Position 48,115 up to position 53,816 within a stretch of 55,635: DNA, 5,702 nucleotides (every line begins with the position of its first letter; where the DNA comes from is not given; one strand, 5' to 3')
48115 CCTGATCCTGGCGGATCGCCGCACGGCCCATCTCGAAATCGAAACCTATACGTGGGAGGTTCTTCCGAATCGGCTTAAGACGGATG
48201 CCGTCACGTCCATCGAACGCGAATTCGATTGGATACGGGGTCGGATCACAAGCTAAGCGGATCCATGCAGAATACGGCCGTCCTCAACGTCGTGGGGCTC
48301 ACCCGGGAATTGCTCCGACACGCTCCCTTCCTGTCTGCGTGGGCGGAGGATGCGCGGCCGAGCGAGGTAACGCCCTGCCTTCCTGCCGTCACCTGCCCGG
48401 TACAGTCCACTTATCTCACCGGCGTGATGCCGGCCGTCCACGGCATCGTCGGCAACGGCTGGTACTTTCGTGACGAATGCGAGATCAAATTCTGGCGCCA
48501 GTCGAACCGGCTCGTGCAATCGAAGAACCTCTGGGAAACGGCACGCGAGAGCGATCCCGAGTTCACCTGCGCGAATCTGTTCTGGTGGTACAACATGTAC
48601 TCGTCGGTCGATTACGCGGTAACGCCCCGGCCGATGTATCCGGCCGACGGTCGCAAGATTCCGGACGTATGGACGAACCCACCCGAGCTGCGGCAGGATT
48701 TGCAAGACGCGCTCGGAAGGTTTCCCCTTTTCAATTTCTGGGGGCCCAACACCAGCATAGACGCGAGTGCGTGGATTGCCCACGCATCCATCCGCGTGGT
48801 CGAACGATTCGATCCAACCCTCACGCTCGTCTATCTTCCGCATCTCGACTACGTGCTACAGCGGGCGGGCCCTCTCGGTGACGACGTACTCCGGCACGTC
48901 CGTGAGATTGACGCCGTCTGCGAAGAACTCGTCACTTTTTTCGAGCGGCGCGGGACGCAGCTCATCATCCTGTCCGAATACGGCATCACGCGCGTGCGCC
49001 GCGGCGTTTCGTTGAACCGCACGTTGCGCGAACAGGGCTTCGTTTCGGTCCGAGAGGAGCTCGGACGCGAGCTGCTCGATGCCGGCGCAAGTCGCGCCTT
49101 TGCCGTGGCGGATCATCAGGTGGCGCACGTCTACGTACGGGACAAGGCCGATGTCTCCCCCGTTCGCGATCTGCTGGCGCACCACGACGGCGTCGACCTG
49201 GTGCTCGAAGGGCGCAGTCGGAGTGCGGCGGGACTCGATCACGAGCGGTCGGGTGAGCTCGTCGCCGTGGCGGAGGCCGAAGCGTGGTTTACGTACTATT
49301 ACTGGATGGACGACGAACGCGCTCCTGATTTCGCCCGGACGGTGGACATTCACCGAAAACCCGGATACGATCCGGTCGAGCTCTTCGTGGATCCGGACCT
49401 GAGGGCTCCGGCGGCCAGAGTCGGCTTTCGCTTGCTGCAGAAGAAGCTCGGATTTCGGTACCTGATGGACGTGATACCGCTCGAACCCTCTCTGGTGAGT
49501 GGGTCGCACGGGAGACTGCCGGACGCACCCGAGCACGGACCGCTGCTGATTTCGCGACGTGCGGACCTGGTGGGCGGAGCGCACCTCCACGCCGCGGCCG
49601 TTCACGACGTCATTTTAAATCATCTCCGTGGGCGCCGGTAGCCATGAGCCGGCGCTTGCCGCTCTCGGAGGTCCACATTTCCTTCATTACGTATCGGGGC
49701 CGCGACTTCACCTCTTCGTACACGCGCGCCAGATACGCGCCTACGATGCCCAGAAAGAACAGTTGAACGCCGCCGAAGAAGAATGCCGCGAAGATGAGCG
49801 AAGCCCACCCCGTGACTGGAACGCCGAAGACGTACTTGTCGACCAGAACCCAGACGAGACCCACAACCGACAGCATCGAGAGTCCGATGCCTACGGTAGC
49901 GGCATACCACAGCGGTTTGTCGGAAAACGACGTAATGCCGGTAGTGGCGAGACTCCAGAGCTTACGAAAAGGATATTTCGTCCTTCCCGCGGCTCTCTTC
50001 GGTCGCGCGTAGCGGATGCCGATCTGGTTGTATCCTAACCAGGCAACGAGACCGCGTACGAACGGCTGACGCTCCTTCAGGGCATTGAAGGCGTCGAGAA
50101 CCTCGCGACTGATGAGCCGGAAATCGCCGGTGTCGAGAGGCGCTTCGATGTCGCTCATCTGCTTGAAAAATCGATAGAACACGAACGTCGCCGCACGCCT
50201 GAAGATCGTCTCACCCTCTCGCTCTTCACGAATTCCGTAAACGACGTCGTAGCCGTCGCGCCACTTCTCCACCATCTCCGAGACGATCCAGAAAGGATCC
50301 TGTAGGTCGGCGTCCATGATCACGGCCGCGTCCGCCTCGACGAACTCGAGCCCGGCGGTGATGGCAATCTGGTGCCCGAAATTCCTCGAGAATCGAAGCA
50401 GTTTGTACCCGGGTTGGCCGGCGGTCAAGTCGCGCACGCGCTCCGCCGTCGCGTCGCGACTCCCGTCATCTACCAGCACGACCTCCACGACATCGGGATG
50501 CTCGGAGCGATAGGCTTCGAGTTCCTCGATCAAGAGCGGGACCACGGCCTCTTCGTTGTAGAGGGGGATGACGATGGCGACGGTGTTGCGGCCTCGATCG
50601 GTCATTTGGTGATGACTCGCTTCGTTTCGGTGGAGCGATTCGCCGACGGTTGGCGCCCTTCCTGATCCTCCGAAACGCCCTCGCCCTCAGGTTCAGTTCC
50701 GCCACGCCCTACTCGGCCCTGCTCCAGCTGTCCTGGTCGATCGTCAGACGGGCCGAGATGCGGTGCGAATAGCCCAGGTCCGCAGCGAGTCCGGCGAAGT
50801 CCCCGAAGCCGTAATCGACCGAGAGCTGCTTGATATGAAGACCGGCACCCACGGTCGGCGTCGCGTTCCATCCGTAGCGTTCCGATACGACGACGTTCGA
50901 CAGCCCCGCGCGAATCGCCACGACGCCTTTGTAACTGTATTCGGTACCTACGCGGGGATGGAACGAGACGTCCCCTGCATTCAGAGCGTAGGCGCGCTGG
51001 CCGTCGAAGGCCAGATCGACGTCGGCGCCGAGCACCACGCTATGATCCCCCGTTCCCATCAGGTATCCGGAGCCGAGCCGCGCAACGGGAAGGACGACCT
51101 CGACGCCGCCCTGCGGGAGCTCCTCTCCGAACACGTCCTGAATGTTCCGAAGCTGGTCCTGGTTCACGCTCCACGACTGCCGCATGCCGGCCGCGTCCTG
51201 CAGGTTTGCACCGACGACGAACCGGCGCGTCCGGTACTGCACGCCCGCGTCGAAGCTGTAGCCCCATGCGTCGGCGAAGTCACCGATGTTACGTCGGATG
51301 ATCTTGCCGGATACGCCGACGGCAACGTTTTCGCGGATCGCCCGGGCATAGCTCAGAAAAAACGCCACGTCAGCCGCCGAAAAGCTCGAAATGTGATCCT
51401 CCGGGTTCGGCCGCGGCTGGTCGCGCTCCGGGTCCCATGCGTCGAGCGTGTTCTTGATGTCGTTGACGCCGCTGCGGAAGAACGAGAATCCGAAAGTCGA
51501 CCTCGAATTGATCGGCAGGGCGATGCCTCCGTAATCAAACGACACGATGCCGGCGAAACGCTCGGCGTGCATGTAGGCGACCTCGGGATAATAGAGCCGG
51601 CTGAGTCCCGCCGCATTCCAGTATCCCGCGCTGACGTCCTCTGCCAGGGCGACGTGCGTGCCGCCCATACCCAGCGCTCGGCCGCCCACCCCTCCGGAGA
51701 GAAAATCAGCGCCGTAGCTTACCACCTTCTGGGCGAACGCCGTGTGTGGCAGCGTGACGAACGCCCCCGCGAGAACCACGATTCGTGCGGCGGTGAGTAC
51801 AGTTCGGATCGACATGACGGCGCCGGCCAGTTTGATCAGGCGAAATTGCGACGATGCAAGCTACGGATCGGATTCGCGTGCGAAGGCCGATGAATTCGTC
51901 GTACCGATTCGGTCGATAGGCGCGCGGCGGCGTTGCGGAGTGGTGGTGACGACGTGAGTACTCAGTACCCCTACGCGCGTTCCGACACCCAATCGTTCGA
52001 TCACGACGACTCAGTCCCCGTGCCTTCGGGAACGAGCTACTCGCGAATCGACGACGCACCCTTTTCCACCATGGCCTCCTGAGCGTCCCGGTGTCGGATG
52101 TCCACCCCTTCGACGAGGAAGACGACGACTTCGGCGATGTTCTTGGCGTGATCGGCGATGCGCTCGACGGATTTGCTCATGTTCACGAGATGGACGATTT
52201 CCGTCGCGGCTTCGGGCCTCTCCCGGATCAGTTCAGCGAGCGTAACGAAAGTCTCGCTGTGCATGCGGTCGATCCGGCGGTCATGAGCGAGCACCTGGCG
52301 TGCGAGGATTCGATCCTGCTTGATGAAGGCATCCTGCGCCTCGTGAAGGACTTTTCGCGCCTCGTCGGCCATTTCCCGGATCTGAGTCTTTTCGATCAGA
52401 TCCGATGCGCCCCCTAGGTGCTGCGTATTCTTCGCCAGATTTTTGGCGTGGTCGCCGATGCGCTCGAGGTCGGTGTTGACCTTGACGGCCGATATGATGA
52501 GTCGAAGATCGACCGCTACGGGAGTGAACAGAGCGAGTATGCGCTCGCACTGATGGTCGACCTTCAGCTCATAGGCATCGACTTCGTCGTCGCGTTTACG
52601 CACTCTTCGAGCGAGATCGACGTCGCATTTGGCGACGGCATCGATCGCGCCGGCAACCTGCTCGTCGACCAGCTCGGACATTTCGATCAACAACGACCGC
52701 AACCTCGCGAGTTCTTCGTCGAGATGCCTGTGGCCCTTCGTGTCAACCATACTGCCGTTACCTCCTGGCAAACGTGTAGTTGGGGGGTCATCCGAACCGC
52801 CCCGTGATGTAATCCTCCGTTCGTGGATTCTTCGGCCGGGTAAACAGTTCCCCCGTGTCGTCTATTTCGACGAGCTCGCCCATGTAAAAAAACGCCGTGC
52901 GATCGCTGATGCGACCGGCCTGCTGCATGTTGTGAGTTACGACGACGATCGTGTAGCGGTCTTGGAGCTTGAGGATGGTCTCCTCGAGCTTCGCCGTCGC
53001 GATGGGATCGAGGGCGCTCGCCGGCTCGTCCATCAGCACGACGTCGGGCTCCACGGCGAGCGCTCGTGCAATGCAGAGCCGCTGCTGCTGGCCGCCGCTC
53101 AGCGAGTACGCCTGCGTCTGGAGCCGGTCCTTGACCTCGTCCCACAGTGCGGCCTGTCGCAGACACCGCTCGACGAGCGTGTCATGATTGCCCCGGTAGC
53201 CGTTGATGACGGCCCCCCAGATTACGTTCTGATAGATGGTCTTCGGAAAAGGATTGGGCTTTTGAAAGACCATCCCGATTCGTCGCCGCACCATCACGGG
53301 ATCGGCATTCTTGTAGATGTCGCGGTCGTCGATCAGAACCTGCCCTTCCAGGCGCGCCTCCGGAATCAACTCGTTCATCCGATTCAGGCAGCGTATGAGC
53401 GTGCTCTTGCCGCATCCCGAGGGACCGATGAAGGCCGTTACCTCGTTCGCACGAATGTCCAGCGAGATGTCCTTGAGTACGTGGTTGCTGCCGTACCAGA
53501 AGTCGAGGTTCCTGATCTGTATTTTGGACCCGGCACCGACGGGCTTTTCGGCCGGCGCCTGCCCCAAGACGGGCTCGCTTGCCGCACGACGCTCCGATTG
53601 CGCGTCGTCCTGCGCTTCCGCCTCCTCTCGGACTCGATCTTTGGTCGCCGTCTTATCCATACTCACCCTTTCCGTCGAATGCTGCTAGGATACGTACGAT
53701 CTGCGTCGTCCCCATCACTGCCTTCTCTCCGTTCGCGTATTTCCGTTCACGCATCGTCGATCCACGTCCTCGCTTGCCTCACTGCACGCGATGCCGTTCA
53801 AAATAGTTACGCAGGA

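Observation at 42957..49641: Complete stand-alone six-gene ebo-type cluster (eboA-F): a conserved pathway with an unidentified product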

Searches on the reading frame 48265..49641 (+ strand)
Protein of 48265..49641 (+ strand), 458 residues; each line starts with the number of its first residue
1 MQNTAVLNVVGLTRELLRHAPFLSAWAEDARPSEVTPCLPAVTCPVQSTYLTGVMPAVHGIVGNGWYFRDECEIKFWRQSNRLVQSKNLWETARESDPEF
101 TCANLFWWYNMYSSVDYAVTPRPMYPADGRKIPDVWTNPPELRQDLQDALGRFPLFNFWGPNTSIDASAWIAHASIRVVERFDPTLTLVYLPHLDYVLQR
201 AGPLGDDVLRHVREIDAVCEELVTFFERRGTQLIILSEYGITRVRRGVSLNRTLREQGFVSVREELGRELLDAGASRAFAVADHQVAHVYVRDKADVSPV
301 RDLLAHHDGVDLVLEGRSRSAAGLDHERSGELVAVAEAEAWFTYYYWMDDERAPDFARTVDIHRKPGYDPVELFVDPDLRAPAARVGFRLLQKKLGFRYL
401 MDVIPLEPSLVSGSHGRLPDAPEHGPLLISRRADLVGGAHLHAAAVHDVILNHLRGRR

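Call 3: search_protein_families(library=pfam, proteins=[window:48265-49641:+], max_evalue=0.01)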
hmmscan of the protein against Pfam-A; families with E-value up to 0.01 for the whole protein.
window:48265-49641:+ (458 aa): 1 family
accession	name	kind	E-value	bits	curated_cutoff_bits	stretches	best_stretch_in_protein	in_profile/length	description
PF01663.27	Phosphodiest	-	6.1e-57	194.2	23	1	5-369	2-342/342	Type I phosphodiesterase / nucleotide pyrophosphatase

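Call 4: search_protein_families(library=ncbifam, proteins=[window:48265-49641:+], max_evalue=0.01)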
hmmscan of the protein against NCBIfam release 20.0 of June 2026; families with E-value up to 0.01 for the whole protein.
window:48265-49641:+ (458 aa): 2 families
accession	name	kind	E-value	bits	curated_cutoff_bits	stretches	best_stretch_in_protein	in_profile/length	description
TIGR02335.1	hydr_PhnA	equivalog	1.9e-07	30.5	407.55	1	20-70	37-87/408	phosphonoacetate hydrolase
NF042991.1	alk_phos_PafA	equivalog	0.0011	17.5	650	1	39-70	83-114/554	alkaline phosphatase PafA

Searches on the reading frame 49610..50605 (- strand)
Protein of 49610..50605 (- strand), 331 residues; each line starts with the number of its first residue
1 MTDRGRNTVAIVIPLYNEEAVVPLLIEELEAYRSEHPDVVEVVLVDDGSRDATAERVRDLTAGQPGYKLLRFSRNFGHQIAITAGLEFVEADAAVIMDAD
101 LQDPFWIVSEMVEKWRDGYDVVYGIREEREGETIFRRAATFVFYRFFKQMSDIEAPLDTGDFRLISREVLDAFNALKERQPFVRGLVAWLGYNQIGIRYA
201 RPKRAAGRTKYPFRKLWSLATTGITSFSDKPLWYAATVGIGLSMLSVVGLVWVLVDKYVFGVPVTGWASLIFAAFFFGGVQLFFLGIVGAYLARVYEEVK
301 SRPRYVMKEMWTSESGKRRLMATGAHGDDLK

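Call 17: search_protein_families(library=pfam, proteins=[window:49610-50605:-], max_evalue=0.001)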
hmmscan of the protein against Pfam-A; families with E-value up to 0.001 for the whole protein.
window:49610-50605:- (331 aa): 2 families
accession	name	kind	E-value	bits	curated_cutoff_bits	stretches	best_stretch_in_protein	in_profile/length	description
PF00535.33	Glycos_transf_2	-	6.3e-28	98.2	23.3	1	11-171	2-165/168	Glycosyl transferase family 2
PF13641.12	Glyco_tranf_2_3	-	1.1e-05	26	27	1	9-176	3-177/230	Glycosyltransferase like family 2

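Call 58: search_protein_families(library=ncbifam, proteins=[window:49610-50605:-], max_evalue=0.1)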
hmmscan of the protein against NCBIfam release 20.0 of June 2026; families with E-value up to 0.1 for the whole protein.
window:49610-50605:- (331 aa): 22 families
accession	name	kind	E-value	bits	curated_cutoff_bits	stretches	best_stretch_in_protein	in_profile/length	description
NF047588.1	GlcsyltransPgfSStrep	equivalog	2.8e-74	250.1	500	1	9-309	3-304/308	glycosyltransferase PgfS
NF007986.1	PRK10714.1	equivalog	1.8e-41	142.2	529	1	8-310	7-311/316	undecaprenyl-phosphate 4-deoxy-4-formamido-L-arabinose transferase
TIGR03937.1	PgaC_IcaA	equivalog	5e-12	45.5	422.3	1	6-113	44-152/407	poly-beta-1,6-N-acetyl-D-glucosamine synthase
NF058614.1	PPMAGASynPpgS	equivalog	1.1e-10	41.4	370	1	9-129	2-116/226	polyprenyl-phospho-N-acetylgalactosaminyl synthase PpgS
NF041875.1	EPS_EpsD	equivalog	1.9e-09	37.4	370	1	9-121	1-110/325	exopolysaccharide biosynthesis glycosyltransferase EpsD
NF010496.0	PRK13915.1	equivalog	4.4e-09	35.9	262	1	4-104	28-130/307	glucosyl-3-phosphoglycerate synthase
TIGR04182.1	glyco_TIGR04182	equivalog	1.2e-08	34.7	325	1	9-130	2-113/293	S-layer glycoprotein N-glycosyltransferase AglJ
TIGR04283.1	glyco_like_mftF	equivalog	1.6e-08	34.5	182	1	10-83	2-67/221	TIGR04283 family arsenosugar biosynthesis glycosyltransferase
TIGR03965.1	mycofact_glyco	equivalog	8.1e-08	31.6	280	1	6-102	73-166/467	mycofactocin biosynthesis glycosyltransferase MftF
NF007482.0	PRK10073.1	equivalog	1.2e-07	31.1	423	1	6-100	5-95/334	glycosyltransferase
NF041391.1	DPhHxTase_Halo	equivalog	1.4e-06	27.5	375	1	16-134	4-112/213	dolichyl-phosphate hexose transferase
NF045692.1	OglycostaseCruG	equivalog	6.8e-06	25.2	600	1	8-174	42-219/386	2'-O-glycosyltransferase CruG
TIGR04242.1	nodulat_NodC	equivalog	5.5e-05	22.3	550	1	8-117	49-158/395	chitooligosaccharide synthase NodC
NF038302.1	EPS_HpsE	equivalog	0.00016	20.7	300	1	9-71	3-65/307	hormogonium polysaccharide biosynthesis glycosyltransferase HpsE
TIGR03469.1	HpnB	hypoth_equivalog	0.00026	20.2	379.25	1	8-63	45-98/386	hopene-associated glycosyltransferase HpnB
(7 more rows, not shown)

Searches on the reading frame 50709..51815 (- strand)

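Call 17: search_protein_families(library=pfam, proteins=[window:50709-51815:-], max_evalue=0.001)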
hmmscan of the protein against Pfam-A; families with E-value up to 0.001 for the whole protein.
window:50709-51815:- (368 aa): 1 family
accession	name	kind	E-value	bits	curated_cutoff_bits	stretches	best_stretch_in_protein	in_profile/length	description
PF03687.19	UPF0164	-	0.00079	18.8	21.4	0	41-88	46-93/325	Uncharacterised protein family (UPF0164)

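Call 58: search_protein_families(library=ncbifam, proteins=[window:50709-51815:-], max_evalue=0.1)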
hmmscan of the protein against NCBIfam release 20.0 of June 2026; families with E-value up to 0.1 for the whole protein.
window:50709-51815:- (368 aa): 4 families
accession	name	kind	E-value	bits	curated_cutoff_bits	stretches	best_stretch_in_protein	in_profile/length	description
NF052325.1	PorVQ2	equivalog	1.5e-84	283.9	325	1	14-358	5-352/354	putative type IX sorting system protein PorV2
NF033709.1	PorV_fam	subfamily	3.2e-30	105.8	90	2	35-207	3-179/326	PorV/PorQ family protein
NF033711.1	T9SS_PorQ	equivalog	1.3e-12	47.4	220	1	141-198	119-177/335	type IX secretion system protein PorQ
NF033710.1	T9SS_OM_PorV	equivalog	3e-10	39.8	250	2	28-178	18-160/367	type IX secretion system outer membrane channel protein PorV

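Call 59: search_protein_families(library=pfam, proteins=[window:50709-51815:-], max_evalue=5)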
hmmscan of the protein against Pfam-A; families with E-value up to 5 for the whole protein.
window:50709-51815:- (368 aa): 2 families
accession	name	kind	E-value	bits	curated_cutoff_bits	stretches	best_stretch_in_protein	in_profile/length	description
PF03687.19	UPF0164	-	0.00079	18.8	21.4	1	41-88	46-93/325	Uncharacterised protein family (UPF0164)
PF24763.1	CGL160_C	-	0.081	13.7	34.2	1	21-102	33-113/133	CGL160, C-terminal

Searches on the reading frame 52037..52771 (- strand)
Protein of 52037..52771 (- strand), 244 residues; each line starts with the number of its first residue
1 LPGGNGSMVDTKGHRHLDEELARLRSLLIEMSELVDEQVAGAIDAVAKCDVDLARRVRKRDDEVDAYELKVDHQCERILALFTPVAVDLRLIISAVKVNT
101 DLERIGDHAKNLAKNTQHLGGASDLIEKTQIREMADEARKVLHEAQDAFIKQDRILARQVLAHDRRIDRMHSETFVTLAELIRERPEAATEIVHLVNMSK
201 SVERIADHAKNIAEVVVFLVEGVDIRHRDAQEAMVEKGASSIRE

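Call 17: search_protein_families(library=pfam, proteins=[window:52037-52771:-], max_evalue=0.001)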
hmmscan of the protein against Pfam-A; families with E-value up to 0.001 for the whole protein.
window:52037-52771:- (244 aa): 1 family
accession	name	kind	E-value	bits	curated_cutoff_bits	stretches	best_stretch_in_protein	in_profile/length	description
PF01895.24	PhoU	-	4.2e-43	146.1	23.5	2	28-115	1-88/89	PhoU domain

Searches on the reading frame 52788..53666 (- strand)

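Call 17: search_protein_families(library=pfam, proteins=[window:52788-53666:-], max_evalue=0.001)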
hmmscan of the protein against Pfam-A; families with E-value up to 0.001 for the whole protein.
window:52788-53666:- (292 aa): 6 families
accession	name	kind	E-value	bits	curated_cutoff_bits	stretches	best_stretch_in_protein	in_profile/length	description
PF00005.33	ABC_tran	-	3.3e-33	115.6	25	1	64-216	1-136/137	ABC transporter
PF13304.12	AAA_21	-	1.8e-12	48.4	27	1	174-247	223-300/304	AAA domain, putative AbiEii toxin, Type IV TA system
PF02463.25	SMC_N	-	7.7e-07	29.2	40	1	74-251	24-203/220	RecF/RecN/SMC N terminal domain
PF03193.22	RsgA_GTPase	-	0.0003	21.1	30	1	66-97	99-129/174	RsgA GTPase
PF20703.3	nSTAND1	-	0.00047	20.3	27.1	0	53-93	12-52/379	Novel STAND NTPase 1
PF13555.12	AAA_29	-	0.00074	19.7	27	0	68-91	16-39/61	P-loop containing region of AAA domain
